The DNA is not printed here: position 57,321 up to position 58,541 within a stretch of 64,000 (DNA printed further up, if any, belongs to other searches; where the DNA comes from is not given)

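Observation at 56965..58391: Cyclase-homology-like protein with a helical C-terminal extension next to a small 4-TM protein: candidate nucleotide-signalling conflict module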

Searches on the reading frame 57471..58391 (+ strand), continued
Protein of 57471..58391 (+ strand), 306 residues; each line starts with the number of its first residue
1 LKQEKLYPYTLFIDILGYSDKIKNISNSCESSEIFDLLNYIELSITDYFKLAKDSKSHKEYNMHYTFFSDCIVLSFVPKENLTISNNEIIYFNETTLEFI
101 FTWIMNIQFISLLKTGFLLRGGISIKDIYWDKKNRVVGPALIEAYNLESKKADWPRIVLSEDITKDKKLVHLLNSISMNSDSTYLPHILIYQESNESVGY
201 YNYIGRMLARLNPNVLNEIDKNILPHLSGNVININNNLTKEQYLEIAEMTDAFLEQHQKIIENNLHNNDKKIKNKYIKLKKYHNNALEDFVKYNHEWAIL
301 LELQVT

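Call 23: fold_search(model_id=the predicted structure, library=pdb)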
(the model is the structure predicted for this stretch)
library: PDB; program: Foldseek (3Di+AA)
matches with E <= 10: 743; with E <= 0.001: 27
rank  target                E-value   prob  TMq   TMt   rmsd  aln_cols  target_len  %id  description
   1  1wc1_B                3.1e-05  1.00  0.35  0.51   6.8       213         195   12  Soluble adenylyl cyclase CyaC from S. platensis in complex with Rp- ATPalphaS (released 2004-12-20)
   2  3r5g_B                4.5e-05  1.00  0.37  0.53   7.3       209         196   12  Crystal structure of the adenylyl cyclase CyaB from P. aeruginosa (released 2012-01-11)
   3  2w01_B                5.1e-05  1.00  0.31  0.43   7.3       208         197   16  Crystal structure of the guanylyl cyclase Cya2 (released 2008-09-30)
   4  8hbe_B                5.9e-05  1.00  0.40  0.23   6.0       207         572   14  Structure of human soluble guanylate cyclase in the inactive state at 3.1 angstrom (released 2023-04-19)
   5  1azs_B                5.9e-05  1.00  0.34  0.50   6.6       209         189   14  COMPLEX OF GS-ALPHA WITH THE CATALYTIC DOMAINS OF MAMMALIAN ADENYLYL CYCLASE (released 1998-02-25)
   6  1wc1_C                6.2e-05  1.00  0.35  0.52   6.7       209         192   15  Soluble adenylyl cyclase CyaC from S. platensis in complex with Rp- ATPalphaS (released 2004-12-20)
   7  1wc6_A                1.0e-04  1.00  0.34  0.48   8.3       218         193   12  Soluble adenylyl cyclase CyaC from S. platensis in complex with Rp- ATPalphaS in presence of bicarbonate (released 2004-12-20)
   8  6fht_B                1.1e-04  1.00  0.35  0.17   7.3       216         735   14  Crystal structure of an artificial phytochrome regulated adenylate/guanylate cyclase in its dark adapted Pr form (released 2018-04-18)
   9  5mbe_B                1.1e-04  1.00  0.35  0.32   8.6       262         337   13  Structure of a bacterial light-regulated adenylyl cylcase (released 2017-04-05)
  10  3et6_B                2.1e-04  1.00  0.34  0.51   5.5       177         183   18  The crystal structure of the catalytic domain of a eukaryotic guanylate cyclase (released 2008-10-14)
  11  1cjk_A                2.1e-04  1.00  0.31  0.47   8.7       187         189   13  COMPLEX OF GS-ALPHA WITH THE CATALYTIC DOMAINS OF MAMMALIAN ADENYLYL CYCLASE: COMPLEX WITH ADENOSINE 5'-(ALPHA THIO)-T (released 1999-08-31)
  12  1cjv_B                2.6e-04  1.00  0.35  0.52   6.5       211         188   15  COMPLEX OF GS-ALPHA WITH THE CATALYTIC DOMAINS OF MAMMALIAN ADENYLYL CYCLASE: COMPLEX WITH BETA-L-2',3'-DIDEOXYATP, MG (released 1999-08-31)
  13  5mbd_B                2.8e-04  1.00  0.32  0.30   9.1       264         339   14  Structure of a bacterial light-regulated adenylyl cylcase (released 2017-04-05)
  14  6jt0_B                3.8e-04  1.00  0.39  0.23   6.1       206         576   14  Structure of human soluble guanylate cyclase in the unliganded state (released 2019-08-28)
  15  3uvj_B                4.0e-04  1.00  0.40  0.58   6.0       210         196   14  Crystal structure of the catalytic domain of the heterodimeric human soluble guanylate cyclase 1. (released 2011-12-28)
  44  8jsz_A                5.7e-03  1.00  0.38  0.44   5.6       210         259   14  Crystal structure of a uridylate cyclase from Anabaena sp. (released 2024-07-03)
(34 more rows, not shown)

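Call 25: search_protein_families(library=pfam, alignment_id=A2, max_evalue=0.1)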
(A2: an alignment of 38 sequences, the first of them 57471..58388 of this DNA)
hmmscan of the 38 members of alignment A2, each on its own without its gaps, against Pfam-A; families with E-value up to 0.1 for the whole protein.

A. member 1, window:57471-58388:+ (306 aa): 1 family
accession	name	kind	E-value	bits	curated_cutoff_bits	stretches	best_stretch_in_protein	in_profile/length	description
PF10157.14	BORCS6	-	0.011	16.4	35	1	210-281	3-72/101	BLOC-1-related complex sub-unit 6 C-terminal helix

B. families by the number of members that match (of 38 scanned): 38 families (the first 25 are shown)
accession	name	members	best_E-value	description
PF00211.25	Guanylate_cyc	2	0.0009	Adenylate and Guanylate cyclase catalytic domain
PF13424.12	TPR_12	1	2.5e-84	Tetratricopeptide repeat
PF13374.12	TPR_10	1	5.1e-80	Tetratricopeptide repeat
PF24885.1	TPR_NPHP3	1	1.1e-41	Nephrocystin-3 TPR domain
PF00515.34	TPR_1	1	1.1e-41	Tetratricopeptide repeat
PF07719.23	TPR_2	1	1.4e-32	Tetratricopeptide repeat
PF13181.12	TPR_8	1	2.2e-26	Tetratricopeptide repeat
PF13176.12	TPR_7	1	6.3e-19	Tetratricopeptide repeat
PF13432.12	TPR_16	1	9e-15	Tetratricopeptide repeat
PF17874.7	TPR_MalT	1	3.2e-14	MalT-like TPR region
PF13428.12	TPR_14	1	1.8e-10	Tetratricopeptide repeat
PF13414.12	TPR_11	1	6.5e-10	TPR repeat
PF14559.12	TPR_19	1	1.9e-09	Tetratricopeptide repeat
PF10516.15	SHNi-TPR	1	5.1e-08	SHNi-TPR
PF12895.13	ANAPC3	1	1.6e-06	Anaphase-promoting complex, cyclosome, subunit 3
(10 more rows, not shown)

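Call 26: search_protein_families(library=padloc, alignment_id=A2, max_evalue=0.1)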
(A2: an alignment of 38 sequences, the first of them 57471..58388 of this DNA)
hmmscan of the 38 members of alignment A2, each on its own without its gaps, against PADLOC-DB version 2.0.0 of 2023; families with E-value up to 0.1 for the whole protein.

A. member 1, window:57471-58388:+ (306 aa): 1 family
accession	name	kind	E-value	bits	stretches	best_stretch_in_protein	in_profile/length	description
PDLC00457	JetA1|JetA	-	0.00036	17.5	1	217-293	158-233/480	DUF3375 domain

B. families by the number of members that match (of 38 scanned): 6 families
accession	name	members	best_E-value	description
PDLC00765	PycC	2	0.0019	Pycsar cyclase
PDLC01169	TPR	1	2e-13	TPR repeats containing protein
PDLC00457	JetA1|JetA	1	0.00036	DUF3375 domain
PDLC03865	LmuB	1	0.00082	-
PDLC01224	Cas11f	1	0.023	CAS-III-F; effector_SS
PDLC04808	PDC-S02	1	0.032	-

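Call 27: search_protein_families(library=pfam, proteins=[P0030, P0077, P0088, P0152, P0157, P0028, P0094, P0115], max_evalue=0.01)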
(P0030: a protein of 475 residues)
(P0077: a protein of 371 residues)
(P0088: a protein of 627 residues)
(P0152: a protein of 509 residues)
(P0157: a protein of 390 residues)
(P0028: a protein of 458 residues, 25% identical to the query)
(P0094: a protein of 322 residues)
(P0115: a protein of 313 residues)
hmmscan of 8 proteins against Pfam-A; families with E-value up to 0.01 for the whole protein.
P0030 (475 aa): 0 families

P0077 (371 aa): 0 families

P0088 (627 aa): 24 families
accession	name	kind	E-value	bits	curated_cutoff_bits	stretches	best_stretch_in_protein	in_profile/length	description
PF13424.12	TPR_12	-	2.5e-84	277.9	30.1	5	527-599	5-77/77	Tetratricopeptide repeat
PF13374.12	TPR_10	-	5.1e-80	261.9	27.5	7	566-607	1-42/42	Tetratricopeptide repeat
PF24885.1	TPR_NPHP3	-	1.1e-41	143.3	100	4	458-558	116-216/239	Nephrocystin-3 TPR domain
PF00515.34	TPR_1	-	1.1e-41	139.4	27.8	7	357-388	1-32/34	Tetratricopeptide repeat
PF07719.23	TPR_2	-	1.4e-32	109.6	27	6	567-596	1-30/34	Tetratricopeptide repeat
PF13181.12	TPR_8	-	2.2e-26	90.1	25.7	4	567-598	1-32/34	Tetratricopeptide repeat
PF13176.12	TPR_7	-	6.3e-19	66.8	27.9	0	402-429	2-29/36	Tetratricopeptide repeat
PF13432.12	TPR_16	-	9e-15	55.2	32.7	1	405-469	3-59/65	Tetratricopeptide repeat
PF17874.7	TPR_MalT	-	3.2e-14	53.4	45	1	325-509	11-187/336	MalT-like TPR region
PF13428.12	TPR_14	-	1.8e-10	40.9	23.5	0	446-468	6-28/44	Tetratricopeptide repeat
PF13414.12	TPR_11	-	6.5e-10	39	26.8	1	450-471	3-24/42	TPR repeat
PF14559.12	TPR_19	-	1.9e-09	38.2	25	0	411-463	3-47/68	Tetratricopeptide repeat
PF10516.15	SHNi-TPR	-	5.1e-08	32.7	21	0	485-517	3-35/38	SHNi-TPR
PF12895.13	ANAPC3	-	1.6e-06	28.7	27.2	0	496-592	2-81/82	Anaphase-promoting complex, cyclosome, subunit 3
PF13371.12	TPR_9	-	1.3e-05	25.6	35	0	370-424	8-54/73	Tetratricopeptide repeat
PF00211.25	Guanylate_cyc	-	0.0009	19.3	21.9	1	19-165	4-155/183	Adenylate and Guanylate cyclase catalytic domain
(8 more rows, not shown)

P0152 (509 aa): 0 families

P0157 (390 aa): 0 families

P0028 (458 aa): 1 family
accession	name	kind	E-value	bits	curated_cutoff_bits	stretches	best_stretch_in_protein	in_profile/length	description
PF08229.16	SHR3_chaperone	-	0.0022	17.5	25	1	287-340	56-109/188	ER membrane protein SH3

P0094 (322 aa): 0 families

P0115 (313 aa): 0 families

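Call 29: find_related_loci(query=A1, collection=genome_contigs, flank=6000)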
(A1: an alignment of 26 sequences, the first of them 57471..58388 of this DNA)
Query A1 (306 aa) in genome_contigs; peptide patterns used: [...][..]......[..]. (x = any residue, [..] = any of these).
127 stretches matched a pattern; 36 encode a relative of the query (tblastn E <= 1e-3); 36 distinct loci.
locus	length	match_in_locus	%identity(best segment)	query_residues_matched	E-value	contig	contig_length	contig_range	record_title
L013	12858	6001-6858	30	5-284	5e-23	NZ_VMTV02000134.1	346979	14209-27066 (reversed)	Vogesella mureinivorans strain 389 NODE_2_length_346979_cov_389.810838, whole genome shotgun sequence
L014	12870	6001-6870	26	5-287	3e-19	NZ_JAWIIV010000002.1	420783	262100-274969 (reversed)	Noviherbaspirillum album strain CPCC 100848 Scaffold2, whole genome shotgun sequence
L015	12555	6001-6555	28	9-204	1e-18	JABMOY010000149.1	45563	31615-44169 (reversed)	MAG: Rhodospirillales bacterium isolate bin.246 k141_4609698, whole genome shotgun sequence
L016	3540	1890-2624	28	9-284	1e-18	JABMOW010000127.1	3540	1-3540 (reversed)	MAG: Candidatus Neomarinimicrobiota bacterium isolate bin.70 k141_5361916, whole genome shotgun sequence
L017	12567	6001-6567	33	11-215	8e-18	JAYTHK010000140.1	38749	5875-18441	MAG: Cytophagales bacterium isolate GFS_2515 GFS_2515_139, whole genome shotgun sequence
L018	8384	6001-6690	29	9-285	2e-17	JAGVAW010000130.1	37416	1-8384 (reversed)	MAG: Desulfobacterales bacterium isolate DeMMO6_21 c_000000010315, whole genome shotgun sequence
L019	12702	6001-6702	29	6-291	2e-14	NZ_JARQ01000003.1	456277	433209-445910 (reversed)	Chryseobacterium hispalense DSM 25574 Contig3, whole genome shotgun sequence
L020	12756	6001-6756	29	9-284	3e-14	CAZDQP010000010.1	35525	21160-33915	MAG TPA_asm: uncultured Pirellulales bacterium isolate SRP323688_co1_236 genome assembly, contig: NODE_2165_length_35525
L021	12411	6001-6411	34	9-162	4e-14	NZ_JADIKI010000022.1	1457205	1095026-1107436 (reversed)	Dyella humi strain DHG40 NODE_2_length_1457205_cov_109.663871, whole genome shotgun sequence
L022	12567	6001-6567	30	12-204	5e-14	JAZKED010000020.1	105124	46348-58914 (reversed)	MAG: Bacteroidota bacterium isolate DC_HB_02_SPN181219-bin016_1 DCHB02SPN_B016_1_000000000020, whole genome shotgun sequ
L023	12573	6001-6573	30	12-200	6e-14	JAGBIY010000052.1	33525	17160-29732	MAG: Treponema sp. isolate RGIG9161 Water_deer_Reticulum-3__c216271, whole genome shotgun sequence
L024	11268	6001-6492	31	92-292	2e-13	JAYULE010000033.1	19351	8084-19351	MAG: Sphingobacteriales bacterium isolate GFS_9309 GFS_9309_32, whole genome shotgun sequence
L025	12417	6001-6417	31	12-164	3e-13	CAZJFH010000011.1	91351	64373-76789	MAG TPA_asm: uncultured Rhodospirillaceae bacterium isolate SRP093185_co1_73 genome assembly, contig: NODE_65_length_913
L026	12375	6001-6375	34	12-161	5e-13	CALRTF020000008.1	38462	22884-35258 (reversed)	MAG: Acidovorax caeni isolate JJ-JE56-12-2-m2-bin40 genome assembly, contig: JJ-RDS211-73-C72, whole genome shotgun sequ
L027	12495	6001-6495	30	12-188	6e-13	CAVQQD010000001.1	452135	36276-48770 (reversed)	MAG: uncultured Gammaproteobacteria bacterium isolate MFD00731.bin.1.206 genome assembly, contig: contig_29079, whole ge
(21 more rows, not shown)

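Call 36: search_protein_families(library=pfam, alignment_id=A3, max_evalue=0.00001)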
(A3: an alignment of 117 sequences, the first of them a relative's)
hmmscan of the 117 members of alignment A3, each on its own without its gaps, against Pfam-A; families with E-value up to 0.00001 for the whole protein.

A. member 1, L001:2958-5033:- (691 aa): 0 families

B. families by the number of members that match (of 117 scanned): 81 families (the first 25 are shown)
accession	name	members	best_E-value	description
PF07669.17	Eco57I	2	4.9e-28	Eco57I restriction-modification methylase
PF00589.27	Phage_integrase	2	2.2e-21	Phage integrase family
PF13356.12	Arm-DNA-bind_3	2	5.6e-21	Arm DNA-binding domain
PF22022.2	Phage_int_M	2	2.4e-19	Phage integrase central domain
PF12773.13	DZR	2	2.2e-18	Double zinc ribbon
PF00271.37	Helicase_C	2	1.9e-17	Helicase conserved C-terminal domain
PF02384.22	N6_Mtase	2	2.7e-15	N-6 DNA Methylase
PF20473.4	MmeI_Mtase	2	6.1e-13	MmeI, DNA-methyltransferase domain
PF00474.23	SSF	1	8.7e-105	Sodium:solute symporter family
PF00743.25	FMO-like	1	4.8e-76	Flavin-binding monooxygenase-like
PF03972.19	MmgE_PrpD_N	1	3.5e-72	MmgE/PrpD N-terminal domain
PF03102.20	NeuB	1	4.8e-69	NeuB family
PF00144.29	Beta-lactamase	1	5.5e-56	Beta-lactamase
PF19363.4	DUF5939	1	8.4e-56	Family of unknown function (DUF5939)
PF00441.29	Acyl-CoA_dh_1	1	5.9e-51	Acyl-CoA dehydrogenase, C-terminal domain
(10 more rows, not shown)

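Call 37: search_protein_families(library=padloc, alignment_id=A3, max_evalue=0.00001)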
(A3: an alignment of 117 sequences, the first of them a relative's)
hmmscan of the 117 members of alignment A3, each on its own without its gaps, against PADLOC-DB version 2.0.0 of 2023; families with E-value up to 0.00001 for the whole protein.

A. member 1, L001:2958-5033:- (691 aa): 0 families

B. families by the number of members that match (of 117 scanned): 122 families (the first 25 are shown)
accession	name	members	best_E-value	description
PDLC02643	DrmMI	2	1.2e-212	DrmMI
PDLC02644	DrmMI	2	2.2e-128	DrmMI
PDLC03618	REase_MTase_IIG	2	5.7e-124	Type IIG restriction enzyme-methyltransferase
PDLC02646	DrmMI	2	3.9e-118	DrmMI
PDLC03612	REase_MTase_IIG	2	1.8e-73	Type IIG restriction enzyme-methyltransferase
PDLC03596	REase_MTase_IIG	2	1.2e-71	Type IIG restriction enzyme-methyltransferase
PDLC02853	DpdE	2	1e-70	DpdE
PDLC02639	DrmMI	2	1.5e-66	DrmMI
PDLC03627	REase_MTase_IIG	2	1.1e-65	Type IIG restriction enzyme-methyltransferase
PDLC02638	DrmMI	2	3.3e-59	DrmMI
PDLC03599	REase_MTase_IIG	2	5.9e-59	Type IIG restriction enzyme-methyltransferase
PDLC03604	REase_MTase_IIG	2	1.4e-36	Type IIG restriction enzyme-methyltransferase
PDLC02621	DrmD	2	2e-34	DrmD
PDLC03609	REase_MTase_IIG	2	1e-32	Type IIG restriction enzyme-methyltransferase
PDLC03629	REase_MTase_IIG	2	4.4e-32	Type IIG restriction enzyme-methyltransferase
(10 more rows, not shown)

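Call 42: fold_search(model_id=the predicted structure, library=viral)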
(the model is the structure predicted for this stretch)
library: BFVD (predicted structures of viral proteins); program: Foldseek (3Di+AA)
matches with E <= 10: 704; with E <= 0.001: 1
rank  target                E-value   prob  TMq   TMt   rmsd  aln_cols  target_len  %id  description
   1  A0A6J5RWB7            9.6e-04  1.00  0.34  0.18  13.9       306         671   12  COG4252 Predicted transmembrane sensor domain [uncultured Caudovirales phage]
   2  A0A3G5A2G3            1.3e-03  1.00  0.37  0.29   7.9       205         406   14  Response regulator [Harvfovirus sp.]
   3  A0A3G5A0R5            4.5e-03  1.00  0.33  0.23   7.3       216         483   14  Guanylate cyclase domain-containing protein [Faunusvirus sp.]
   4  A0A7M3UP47            9.4e-03  0.99  0.31  0.50   8.5       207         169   12  Uncharacterized protein [Pyramimonas orientalis virus]
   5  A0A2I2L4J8            9.2e-02  0.13  0.14  0.12  18.7       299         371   13  Uncharacterized protein [Orpheovirus IHUMI-LCC2]
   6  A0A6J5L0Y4            9.7e-02  0.87  0.29  0.24   8.3       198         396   13  GGDEF domain [uncultured Caudovirales phage]
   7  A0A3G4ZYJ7            1.1e-01  0.63  0.18  0.07   6.3       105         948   17  Insulysin, insulin-degrading enzyme [Gaeavirus sp.]
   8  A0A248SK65            1.4e-01  0.54  0.13  0.41   9.5        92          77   16  (no name in the UniProt tables at hand)
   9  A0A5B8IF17            1.6e-01  0.54  0.16  0.11   6.8       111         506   12  Uncharacterized protein [Mimiviridae sp. ChoanoV1]
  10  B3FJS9                1.9e-01  0.20  0.18  0.19  11.0       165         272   13  Uncharacterized protein [Pseudomonas phage 201phi2-1]
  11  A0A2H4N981            2.0e-01  0.69  0.24  0.34   9.0       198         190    8  RNA-directed RNA polymerase (Fragment) [Human respiratory syncytial virus B]
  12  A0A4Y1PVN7            2.0e-01  0.66  0.18  0.49   7.3       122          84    9  (no name in the UniProt tables at hand)
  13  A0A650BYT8            2.0e-01  0.44  0.22  0.39   7.5       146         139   13  ORF16 [Fowl aviadenovirus A]
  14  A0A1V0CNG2            2.2e-01  0.10  0.19  0.18  20.1       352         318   10  (no name in the UniProt tables at hand)
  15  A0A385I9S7            2.5e-01  0.63  0.25  0.34  10.0       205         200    9  RNA-directed RNA polymerase (Fragment) [Rabies virus]
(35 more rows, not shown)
